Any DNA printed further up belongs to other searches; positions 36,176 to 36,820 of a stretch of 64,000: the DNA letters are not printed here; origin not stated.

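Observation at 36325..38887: Stand-alone SWIM zinc-finger gene plus a 313-aa partner, convergent with a cytoplasmic papain-like peptidase-TerB fusion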

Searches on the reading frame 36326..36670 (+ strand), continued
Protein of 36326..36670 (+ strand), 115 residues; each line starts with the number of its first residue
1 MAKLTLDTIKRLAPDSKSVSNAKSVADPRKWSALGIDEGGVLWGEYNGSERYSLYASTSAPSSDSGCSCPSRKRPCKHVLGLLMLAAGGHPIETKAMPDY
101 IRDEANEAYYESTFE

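Call 74: search_protein_families(library=pfam, proteins=[L032:2390-4885:+, L040:3049-6288:+, L037:1971-3611:+, L027:9293-11392:-, L027:8232-9230:-, L027:2895-4112:-, L050:2413-4092:+, L050:10076-11365:-, L040:6308-8218:-, L040:8244-9998:-], max_evalue=0.001)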
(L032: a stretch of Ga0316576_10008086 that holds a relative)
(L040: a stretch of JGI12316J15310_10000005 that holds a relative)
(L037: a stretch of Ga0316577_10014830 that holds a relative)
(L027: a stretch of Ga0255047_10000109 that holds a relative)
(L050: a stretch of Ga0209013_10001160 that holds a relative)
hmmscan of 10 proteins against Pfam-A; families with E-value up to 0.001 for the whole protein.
L032:2390-4885:+ (832 aa): 3 families
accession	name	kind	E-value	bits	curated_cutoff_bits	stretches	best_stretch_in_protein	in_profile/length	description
PF13569.11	DUF4132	-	3.8e-22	79.5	27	1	403-534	34-165/179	Domain of unknown function (DUF4132)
PF00645.25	zf-PARP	-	1.7e-05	25.9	39.3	1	638-680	8-51/87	Poly(ADP-ribose) polymerase and DNA-Ligase Zn-finger region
PF04434.22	SWIM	-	0.00023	21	19.6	1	783-815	2-35/38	SWIM zinc finger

L040:3049-6288:+ (1080 aa): 2 families
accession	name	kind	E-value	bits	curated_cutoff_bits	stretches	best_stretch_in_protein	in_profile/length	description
PF13569.11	DUF4132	-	4.7e-16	59.7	27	1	610-733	37-159/179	Domain of unknown function (DUF4132)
PF04434.22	SWIM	-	8.4e-06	25.6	19.6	1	1027-1059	1-37/38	SWIM zinc finger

L037:1971-3611:+ (547 aa): 3 families
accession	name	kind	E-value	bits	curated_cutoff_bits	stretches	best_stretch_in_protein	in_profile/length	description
PF04434.22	SWIM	-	0.00013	21.8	19.6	1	508-529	10-34/38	SWIM zinc finger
PF05406.20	WGR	-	0.00016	22.2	22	1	7-64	13-75/79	WGR domain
PF13516.12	LRR_6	-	0.00023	21.4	23.4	0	410-431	3-24/24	Leucine Rich repeat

L027:9293-11392:- (700 aa): 7 families
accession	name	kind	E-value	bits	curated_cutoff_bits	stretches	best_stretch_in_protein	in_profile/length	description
PF00326.27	Peptidase_S9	-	8.1e-46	156.6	22.6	1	494-691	6-210/213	Prolyl oligopeptidase family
PF00930.27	DPPIV_N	-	3.9e-41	141.4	22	1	137-345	47-264/354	Dipeptidyl peptidase IV (DPP IV) N-terminal region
PF02129.25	Peptidase_S15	-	1.1e-10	42.1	23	1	457-597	7-138/262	X-Pro dipeptidyl-peptidase (S15 family)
PF12146.15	Hydrolase_4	-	1.3e-08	34.9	27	1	496-593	25-116/239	Serine aminopeptidase, S33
PF01738.24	DLH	-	2.6e-05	24.4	21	1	493-668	32-186/217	Dienelactone hydrolase family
PF00561.26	Abhydrolase_1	-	6e-05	23.3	25.8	0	492-591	17-110/245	alpha/beta hydrolase fold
PF20434.5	BD-FAE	-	0.00012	22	26.8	0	461-573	5-109/215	BD-FAE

L027:8232-9230:- (333 aa): 5 families
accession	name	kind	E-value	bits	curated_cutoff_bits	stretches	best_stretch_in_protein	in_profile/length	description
PF00583.31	Acetyltransf_1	-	7.2e-11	42.8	20.7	1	197-319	5-116/116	Acetyltransferase (GNAT) family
PF13508.13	Acetyltransf_7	-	3.4e-08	34.2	27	1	234-320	7-83/84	Acetyltransferase (GNAT) domain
PF13527.13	Acetyltransf_9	-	5.2e-07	30.1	25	1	185-301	2-112/127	Acetyltransferase (GNAT) domain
PF08445.16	FR47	-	0.00013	22.3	22.1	1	263-322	23-80/86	FR47-like protein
PF13673.13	Acetyltransf_10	-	0.00021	21.7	23.6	1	233-320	34-108/128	Acetyltransferase (GNAT) domain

L027:2895-4112:- (406 aa): 1 family
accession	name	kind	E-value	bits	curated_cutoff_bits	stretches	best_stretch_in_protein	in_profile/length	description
PF01297.22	ZnuA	-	2.3e-55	188.3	29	1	149-403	2-263/263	Zinc-uptake complex component A periplasmic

L050:2413-4092:+ (560 aa): 3 families
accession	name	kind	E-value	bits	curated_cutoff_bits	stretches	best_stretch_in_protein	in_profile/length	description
PF21948.1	LplA-B_cat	-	6e-35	121.4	27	1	15-206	2-196/200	Lipoyl protein ligase A/B catalytic domain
PF04055.27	Radical_SAM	-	7e-19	69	29.5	1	324-483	2-165/166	Radical SAM superfamily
PF16881.10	LIAS_N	-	6.9e-06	26.9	27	1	270-308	58-96/96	N-terminal domain of lipoyl synthase of Radical_SAM family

L050:10076-11365:- (430 aa): 0 families

L040:6308-8218:- (637 aa): 1 family
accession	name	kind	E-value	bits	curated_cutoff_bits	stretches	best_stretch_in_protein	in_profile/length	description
PF07661.19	MORN_2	-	7.8e-16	56.8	29.6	0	393-414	1-22/22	MORN repeat variant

L040:8244-9998:- (585 aa): 0 families

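Call 84: search_dna_similar(query=window:36326-36670:+, collection=plasmids, mode=protein, max_evalue=0.001, max_rows=20)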
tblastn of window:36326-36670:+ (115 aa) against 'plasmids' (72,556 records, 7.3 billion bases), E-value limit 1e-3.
Records with a match: 16; places in all: 16; records where one place covers at least 80% of the query: 12.
Best place of each record, by identity: <60% 16.
By first word of the organism name: Rhizobium 8; Methylosinus 2; Hymenobacter 2; Methylobacterium 1; Nonomuraea 1; Deinococcus 1; Fusobacterium 1.
By predicted mobility (MOB-suite, as given by PLSDB): non-mobilizable 16.
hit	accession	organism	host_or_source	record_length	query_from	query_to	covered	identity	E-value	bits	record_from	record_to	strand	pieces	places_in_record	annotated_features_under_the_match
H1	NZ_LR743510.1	Methylobacterium bullatum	-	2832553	4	101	85%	43.0%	1e-12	69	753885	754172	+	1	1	none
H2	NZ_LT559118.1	Nonomuraea gerenzanensis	-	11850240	1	101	88%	41.2%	7e-11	64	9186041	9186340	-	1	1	none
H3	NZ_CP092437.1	Rhizobium sp. K102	Phaseolus vulgaris,Cell culture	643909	4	103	87%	40.6%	4e-16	79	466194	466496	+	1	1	SWIM zinc finger family protein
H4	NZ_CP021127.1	Rhizobium sp. Kim5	Phaseolus vulgaris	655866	4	103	87%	40.6%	2e-15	77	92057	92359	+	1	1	none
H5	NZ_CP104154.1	Rhizobium sophoriradicis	Phaseolus vulgaris,cell culture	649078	4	103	87%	39.6%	1e-14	75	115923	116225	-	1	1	SWIM zinc finger family protein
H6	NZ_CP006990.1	Rhizobium etli bv. mimosae str. IE4771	Phaseolus vulgaris,whole organism,nodule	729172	4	103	87%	39.6%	1e-14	75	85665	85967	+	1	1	SWIM zinc finger family protein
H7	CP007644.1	Rhizobium etli bv. phaseoli str. IE4803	Phaseolus vulgaris,whole organism,nodule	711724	4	103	87%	38.6%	3e-14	74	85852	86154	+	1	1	hypothetical protein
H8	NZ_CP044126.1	Rhizobium sp. BG4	Prosopis cineraria,pure bacterial ...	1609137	4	103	87%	37.6%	1e-14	76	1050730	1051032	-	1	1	record has no annotation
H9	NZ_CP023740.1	Methylosinus trichosporium OB3b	isolate,soil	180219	4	103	87%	36.6%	2e-12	69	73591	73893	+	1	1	SWIM zinc finger family protein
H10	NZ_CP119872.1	Methylosinus trichosporium OB3b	Whole Organism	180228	4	103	87%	36.6%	2e-12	69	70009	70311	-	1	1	SWIM zinc finger family protein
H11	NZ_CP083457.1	Deinococcus taeanensis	whole organism,coastal dune soil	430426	1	78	68%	46.3%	4e-10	62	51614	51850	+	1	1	SWIM zinc finger family protein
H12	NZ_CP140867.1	Rhizobium leguminosarum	Trifolium pratense,whole organism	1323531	4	103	87%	34.6%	6e-7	53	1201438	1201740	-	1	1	record has no annotation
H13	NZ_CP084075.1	Fusobacterium vincentii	-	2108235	3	101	86%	31.1%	2e-5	49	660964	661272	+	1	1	none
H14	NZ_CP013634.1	Rhizobium sp. N324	Phaseolus vulgaris,Whole ...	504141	31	98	59%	38.2%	6e-6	50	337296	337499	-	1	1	none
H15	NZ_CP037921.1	Hymenobacter radiodurans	single cell,soil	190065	5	78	64%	33.8%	3e-4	45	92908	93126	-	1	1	SWIM zinc finger family protein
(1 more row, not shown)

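Call 85: get_annotated_region(hit=H3, flank=8000)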
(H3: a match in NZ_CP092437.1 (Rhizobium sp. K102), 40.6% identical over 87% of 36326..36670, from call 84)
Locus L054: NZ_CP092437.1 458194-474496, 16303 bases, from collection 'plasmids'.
description: Rhizobium sp. K102 plasmid pRSpK102d, complete sequence
organism: Rhizobium sp. K102 (NCBI taxid 2918527)
taxonomy: Bacteria; Pseudomonadota; Alphaproteobacteria; Hyphomicrobiales; Rhizobiaceae; Rhizobium; Rhizobium sp. K102
host: -; source: Phaseolus vulgaris,Cell culture; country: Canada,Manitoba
typing (MOB-suite, as given by PLSDB): non-mobilizable
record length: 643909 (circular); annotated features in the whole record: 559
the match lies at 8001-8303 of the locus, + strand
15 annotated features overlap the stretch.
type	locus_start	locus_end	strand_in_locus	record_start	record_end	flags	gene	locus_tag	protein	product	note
CDS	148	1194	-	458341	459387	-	-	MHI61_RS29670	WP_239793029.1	hypothetical protein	-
CDS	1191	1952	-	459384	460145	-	-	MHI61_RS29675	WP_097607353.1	ATP-binding cassette domain-containing protein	-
CDS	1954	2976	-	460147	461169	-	-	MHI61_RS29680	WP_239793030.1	ABC transporter permease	GO:0008643 - carbohydrate transport [Evidence IEA]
CDS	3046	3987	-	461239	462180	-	-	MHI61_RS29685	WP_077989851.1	substrate-binding domain-containing protein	-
CDS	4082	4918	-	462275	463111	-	-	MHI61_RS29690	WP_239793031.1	3-methyl-2-oxobutanoate hydroxymethyltransferase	GO:0015940 - pantothenate biosynthetic process [Evidence IEA]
CDS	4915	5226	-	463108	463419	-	-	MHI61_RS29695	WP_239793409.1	MocE family 2Fe-2S type ferredoxin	-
CDS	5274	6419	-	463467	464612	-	-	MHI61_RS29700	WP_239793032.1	fatty acid desaturase family protein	-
CDS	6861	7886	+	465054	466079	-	-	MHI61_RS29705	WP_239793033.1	LacI family DNA-binding transcriptional regulator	-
CDS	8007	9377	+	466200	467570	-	-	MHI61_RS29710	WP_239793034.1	SWIM zinc finger family protein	-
CDS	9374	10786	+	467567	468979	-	-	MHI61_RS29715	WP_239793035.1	DUF5691 domain-containing protein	-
CDS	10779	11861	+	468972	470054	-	-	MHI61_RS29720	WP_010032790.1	AAA family ATPase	-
CDS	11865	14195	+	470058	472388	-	-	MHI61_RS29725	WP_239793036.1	DUF5682 family protein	-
CDS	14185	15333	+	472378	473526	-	-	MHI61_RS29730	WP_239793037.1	VWA domain-containing protein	-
CDS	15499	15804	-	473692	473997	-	-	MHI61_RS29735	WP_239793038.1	AzlD domain-containing protein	-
CDS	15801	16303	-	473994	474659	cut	-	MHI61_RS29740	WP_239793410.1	AzlC family ABC transporter permease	GO:0006865 - amino acid transport [Evidence IEA]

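Call 86: get_annotated_region(hit=H11, flank=8000)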
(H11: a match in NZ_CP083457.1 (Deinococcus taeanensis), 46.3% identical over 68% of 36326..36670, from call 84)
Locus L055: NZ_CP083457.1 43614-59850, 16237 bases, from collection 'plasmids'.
description: Deinococcus taeanensis strain TS293 plasmid p_TS293_3, complete sequence
organism: Deinococcus taeanensis (NCBI taxid 2737050)
taxonomy: Bacteria; Deinococcota; Deinococci; Deinococcales; Deinococcaceae; Deinococcus; Deinococcus taeanensis
host: -; source: whole organism,coastal dune soil; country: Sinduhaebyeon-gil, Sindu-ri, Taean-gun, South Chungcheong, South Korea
typing (MOB-suite, as given by PLSDB): non-mobilizable
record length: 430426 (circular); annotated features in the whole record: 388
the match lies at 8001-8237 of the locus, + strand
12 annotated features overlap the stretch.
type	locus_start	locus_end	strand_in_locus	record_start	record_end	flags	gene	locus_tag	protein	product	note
CDS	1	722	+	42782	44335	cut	-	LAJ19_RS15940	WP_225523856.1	amidohydrolase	-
CDS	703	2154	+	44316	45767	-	-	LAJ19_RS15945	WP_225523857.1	NAD-dependent succinate-semialdehyde dehydrogenase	-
CDS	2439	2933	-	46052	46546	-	-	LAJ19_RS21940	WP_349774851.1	zinc ribbon domain-containing protein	-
CDS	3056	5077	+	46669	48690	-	-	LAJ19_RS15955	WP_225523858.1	PAS domain-containing protein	-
CDS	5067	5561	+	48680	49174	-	-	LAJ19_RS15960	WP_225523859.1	response regulator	-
CDS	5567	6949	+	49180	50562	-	-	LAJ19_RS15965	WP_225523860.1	diguanylate cyclase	GO:0009966 - regulation of signal transduction [Evidence IEA]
CDS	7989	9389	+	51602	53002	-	-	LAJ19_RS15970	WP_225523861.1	SWIM zinc finger family protein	-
CDS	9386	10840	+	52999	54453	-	-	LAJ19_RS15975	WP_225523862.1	DUF5691 domain-containing protein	-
CDS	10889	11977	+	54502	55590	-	-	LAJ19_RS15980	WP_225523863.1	AAA family ATPase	-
CDS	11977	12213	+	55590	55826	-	-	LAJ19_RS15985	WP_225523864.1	hypothetical protein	-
CDS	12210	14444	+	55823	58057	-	-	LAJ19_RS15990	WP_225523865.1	DUF5682 family protein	-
CDS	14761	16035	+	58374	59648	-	-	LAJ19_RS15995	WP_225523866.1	VWA domain-containing protein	-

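Call 88: search_solved_structures(query=A3, max_evalue=1, show_alignments=2)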
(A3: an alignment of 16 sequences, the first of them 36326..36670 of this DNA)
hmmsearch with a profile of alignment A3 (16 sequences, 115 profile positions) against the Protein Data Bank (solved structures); distinct sequences matched with E-value up to 1: 0.

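Call 95: search_dna_similar(query=L007:3632-4549:-, collection=plasmids, mode=protein, max_evalue=1e-10, max_rows=25)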
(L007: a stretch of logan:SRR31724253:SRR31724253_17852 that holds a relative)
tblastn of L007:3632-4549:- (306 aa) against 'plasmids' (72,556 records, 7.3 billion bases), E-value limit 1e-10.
Records with a match: 13; places in all: 13; records where one place covers at least 80% of the query: 13.
Best place of each record, by identity: <60% 13.
By first word of the organism name: Deinococcus 3; Embleya 2; Streptomyces 2; Salmonella 2; Nonomuraea 1; Methylobacterium 1; Paenibacillus 1; Bacteroides 1.
By predicted mobility (MOB-suite, as given by PLSDB): non-mobilizable 11; mobilizable 2.
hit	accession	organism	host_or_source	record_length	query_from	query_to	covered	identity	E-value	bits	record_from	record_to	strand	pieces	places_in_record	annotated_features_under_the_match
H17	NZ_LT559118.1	Nonomuraea gerenzanensis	-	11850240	3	301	98%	50.7%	6e-84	282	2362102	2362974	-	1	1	none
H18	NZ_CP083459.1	Deinococcus taeanensis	whole organism,coastal dune soil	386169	1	282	92%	53.5%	6e-93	308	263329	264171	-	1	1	STM4011 family radical SAM protein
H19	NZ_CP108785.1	Embleya sp. NBC_00888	-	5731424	3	290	94%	51.7%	1e-84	285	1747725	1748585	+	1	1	none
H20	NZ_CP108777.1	Embleya sp. NBC_00896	-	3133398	1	280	92%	53.0%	2e-90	301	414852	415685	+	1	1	none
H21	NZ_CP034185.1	Deinococcus psychrotolerans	whole organism,R2A medium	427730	3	281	91%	53.0%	7e-89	296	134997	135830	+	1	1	STM4011 family radical SAM protein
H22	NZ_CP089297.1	Methylobacterium currus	Solanum lycopersicum,single cell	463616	3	292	95%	50.5%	3e-89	297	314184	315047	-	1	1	STM4011 family radical SAM protein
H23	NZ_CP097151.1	Deinococcus sp. QL22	-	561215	3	282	92%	51.0%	1e-92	307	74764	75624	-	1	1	STM4011 family radical SAM protein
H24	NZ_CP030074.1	Streptomyces cadmiisoli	Whole organism,soil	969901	1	280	92%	50.4%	2e-87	292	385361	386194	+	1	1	STM4011 family radical SAM protein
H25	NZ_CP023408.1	Streptomyces fungicidicus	Pig,cell culture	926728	1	279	91%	48.0%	7e-82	276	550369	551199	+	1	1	STM4011 family radical SAM protein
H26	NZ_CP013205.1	Paenibacillus sp. IHB B 3084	single,lake sediment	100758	1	281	92%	41.7%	1e-77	264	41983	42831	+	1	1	STM4011 family radical SAM protein | STM4012 family radical SAM protein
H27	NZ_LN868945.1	Salmonella enterica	Homo sapiens,feces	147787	4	274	89%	34.3%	9e-41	158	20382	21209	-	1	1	STM4011 family radical SAM protein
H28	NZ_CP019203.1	Salmonella enterica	environmental,creek water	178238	4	274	89%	33.6%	2e-40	156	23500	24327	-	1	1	STM4011 family radical SAM protein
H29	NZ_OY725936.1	Bacteroides finegoldii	-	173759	5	281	91%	29.0%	1e-35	143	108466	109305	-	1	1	STM4011 family radical SAM protein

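Call 98: get_annotated_region(hit=H18, flank=9000)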
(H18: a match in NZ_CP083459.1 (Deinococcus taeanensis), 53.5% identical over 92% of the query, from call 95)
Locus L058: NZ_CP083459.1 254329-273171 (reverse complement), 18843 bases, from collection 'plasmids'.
description: Deinococcus taeanensis strain TS293 plasmid p_TS293_5, complete sequence
organism: Deinococcus taeanensis (NCBI taxid 2737050)
taxonomy: Bacteria; Deinococcota; Deinococci; Deinococcales; Deinococcaceae; Deinococcus; Deinococcus taeanensis
host: -; source: whole organism,coastal dune soil; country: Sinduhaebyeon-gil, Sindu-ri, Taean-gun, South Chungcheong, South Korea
typing (MOB-suite, as given by PLSDB): mobilizable; relaxase MOBP
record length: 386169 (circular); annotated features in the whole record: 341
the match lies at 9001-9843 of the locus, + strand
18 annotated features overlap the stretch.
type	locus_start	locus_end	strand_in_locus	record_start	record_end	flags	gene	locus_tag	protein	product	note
CDS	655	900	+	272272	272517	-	-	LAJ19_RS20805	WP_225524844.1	hypothetical protein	-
CDS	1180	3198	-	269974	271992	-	-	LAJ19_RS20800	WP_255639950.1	VWA domain-containing protein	-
CDS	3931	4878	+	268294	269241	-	-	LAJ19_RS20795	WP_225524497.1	STM4015 family protein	-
CDS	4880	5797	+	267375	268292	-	-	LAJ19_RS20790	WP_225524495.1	STM4015 family protein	-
CDS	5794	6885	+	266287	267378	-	-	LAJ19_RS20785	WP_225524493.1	STM4014 family protein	-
CDS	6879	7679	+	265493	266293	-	-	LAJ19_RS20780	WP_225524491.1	STM4013/SEN3800 family hydrolase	-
CDS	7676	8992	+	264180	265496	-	-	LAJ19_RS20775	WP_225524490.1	STM4012 family radical SAM protein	-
CDS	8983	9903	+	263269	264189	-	-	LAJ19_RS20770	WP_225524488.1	STM4011 family radical SAM protein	-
CDS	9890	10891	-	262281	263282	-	-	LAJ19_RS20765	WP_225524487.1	DUF6745 domain-containing protein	-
CDS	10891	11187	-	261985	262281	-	-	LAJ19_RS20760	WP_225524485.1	hypothetical protein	-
CDS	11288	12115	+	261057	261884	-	-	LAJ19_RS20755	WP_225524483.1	HAD family hydrolase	-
CDS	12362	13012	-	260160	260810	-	-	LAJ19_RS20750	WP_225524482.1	hypothetical protein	-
CDS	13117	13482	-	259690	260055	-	-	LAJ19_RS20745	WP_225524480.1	hypothetical protein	-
CDS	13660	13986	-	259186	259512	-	-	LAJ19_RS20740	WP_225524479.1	hypothetical protein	-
CDS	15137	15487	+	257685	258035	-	-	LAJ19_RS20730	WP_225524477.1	MerR family transcriptional regulator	GO:0006355 - regulation of DNA-templated transcription [Evidence IEA]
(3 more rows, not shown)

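Call 99: get_annotated_region(hit=H24, flank=9000)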
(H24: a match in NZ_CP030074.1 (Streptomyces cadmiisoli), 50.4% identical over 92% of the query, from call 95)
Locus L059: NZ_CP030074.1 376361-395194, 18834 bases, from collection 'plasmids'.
description: Streptomyces cadmiisoli strain ZFG47 plasmid unnamed1, complete sequence
organism: Streptomyces cadmiisoli (NCBI taxid 2184053)
taxonomy: Bacteria; Actinomycetota; Actinomycetes; Kitasatosporales; Streptomycetaceae; Streptomyces; Streptomyces cadmiisoli
host: -; source: Whole organism,soil; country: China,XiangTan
typing (MOB-suite, as given by PLSDB): non-mobilizable
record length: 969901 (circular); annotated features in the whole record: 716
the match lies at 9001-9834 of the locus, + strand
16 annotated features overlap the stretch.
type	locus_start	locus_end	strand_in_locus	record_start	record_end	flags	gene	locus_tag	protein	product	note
CDS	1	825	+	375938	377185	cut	-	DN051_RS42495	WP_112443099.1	IS110 family transposase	-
CDS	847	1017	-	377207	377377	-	-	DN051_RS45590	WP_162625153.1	hypothetical protein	-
CDS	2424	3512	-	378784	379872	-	-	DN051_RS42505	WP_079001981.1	DUF6745 domain-containing protein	-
CDS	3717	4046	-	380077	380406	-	-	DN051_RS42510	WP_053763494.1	hypothetical protein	-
CDS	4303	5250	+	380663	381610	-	-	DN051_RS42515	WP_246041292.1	STM4015 family protein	-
CDS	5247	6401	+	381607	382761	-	-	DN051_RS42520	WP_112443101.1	STM4014 family protein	-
CDS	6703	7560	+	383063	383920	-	-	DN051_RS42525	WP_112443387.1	STM4013/SEN3800 family hydrolase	-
CDS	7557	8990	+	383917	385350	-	-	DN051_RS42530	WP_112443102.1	STM4012 family radical SAM protein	-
CDS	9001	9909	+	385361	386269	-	-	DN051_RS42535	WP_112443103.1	STM4011 family radical SAM protein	-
CDS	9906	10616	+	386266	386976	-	-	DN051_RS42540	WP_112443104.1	sulfite exporter TauE/SafE family protein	GO:0006810 - transport [Evidence IEA]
CDS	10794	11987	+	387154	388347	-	-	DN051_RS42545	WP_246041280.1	PP2C family protein-serine/threonine phosphatase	-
CDS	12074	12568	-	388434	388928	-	-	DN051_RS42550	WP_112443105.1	DUF6415 family natural product biosynthesis protein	-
CDS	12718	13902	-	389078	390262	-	-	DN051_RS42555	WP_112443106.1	helix-turn-helix transcriptional regulator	-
CDS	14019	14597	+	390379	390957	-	-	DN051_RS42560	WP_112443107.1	flavoprotein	-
CDS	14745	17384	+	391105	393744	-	-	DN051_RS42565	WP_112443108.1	SpoIIE family protein phosphatase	-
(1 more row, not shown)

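Call 103: get_annotated_region(hit=H27, flank=8000)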
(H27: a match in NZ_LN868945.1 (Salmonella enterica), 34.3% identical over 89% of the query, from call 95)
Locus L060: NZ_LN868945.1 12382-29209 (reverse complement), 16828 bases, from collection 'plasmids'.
description: Salmonella enterica subsp. enterica serovar Senftenberg strain NCTC10384 plasmid 3, complete sequence
organism: Salmonella enterica (NCBI taxid 28150)
taxonomy: Bacteria; Pseudomonadota; Gammaproteobacteria; Enterobacterales; Enterobacteriaceae; Salmonella; Salmonella enterica
host: -; source: Homo sapiens,feces; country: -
typing (MOB-suite, as given by PLSDB): non-mobilizable
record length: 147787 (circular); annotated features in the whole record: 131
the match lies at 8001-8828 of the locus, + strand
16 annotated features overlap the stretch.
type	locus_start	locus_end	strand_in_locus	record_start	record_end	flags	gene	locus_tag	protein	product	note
CDS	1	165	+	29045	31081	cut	-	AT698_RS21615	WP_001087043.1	alpha-glucosidase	-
CDS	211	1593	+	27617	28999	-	-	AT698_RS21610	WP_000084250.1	MFS transporter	-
CDS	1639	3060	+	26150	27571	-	-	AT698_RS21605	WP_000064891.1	MFS transporter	-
CDS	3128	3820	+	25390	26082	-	ompL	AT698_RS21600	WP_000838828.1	porin OmpL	-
CDS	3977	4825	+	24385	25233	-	-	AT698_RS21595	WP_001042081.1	STM4015 family protein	-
CDS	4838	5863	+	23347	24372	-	-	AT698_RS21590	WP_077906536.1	STM4014 family protein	-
CDS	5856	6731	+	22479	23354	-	-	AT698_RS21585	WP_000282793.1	STM4013/SEN3800 family hydrolase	-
CDS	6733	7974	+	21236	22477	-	-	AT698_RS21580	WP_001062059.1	STM4012 family radical SAM protein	-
CDS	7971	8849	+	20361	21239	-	-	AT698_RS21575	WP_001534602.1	STM4011 family radical SAM protein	-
CDS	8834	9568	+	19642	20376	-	-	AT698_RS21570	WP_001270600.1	Cof-type HAD-IIB family hydrolase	-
CDS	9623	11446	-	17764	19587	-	typA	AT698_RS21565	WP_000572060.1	ribosome-dependent GTPase TypA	-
CDS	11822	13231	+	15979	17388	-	glnA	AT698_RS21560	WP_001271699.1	glutamate--ammonia ligase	GO:0006542 - glutamine biosynthetic process [Evidence IEA]; GO:0006807 - nitrogen compound metabolic process [Evidence ...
CDS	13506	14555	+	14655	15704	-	glnL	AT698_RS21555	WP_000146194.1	nitrogen regulation protein NR(II)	GO:0016310 - phosphorylation [Evidence IEA]; GO:0006355 - regulation of DNA-templated transcription [Evidence IEA]; ...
CDS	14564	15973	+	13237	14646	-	glnG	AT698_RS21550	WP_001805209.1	nitrogen regulation protein NR(I)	GO:0006355 - regulation of DNA-templated transcription [Evidence IEA]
CDS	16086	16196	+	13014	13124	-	-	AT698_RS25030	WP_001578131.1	YshB family small membrane protein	-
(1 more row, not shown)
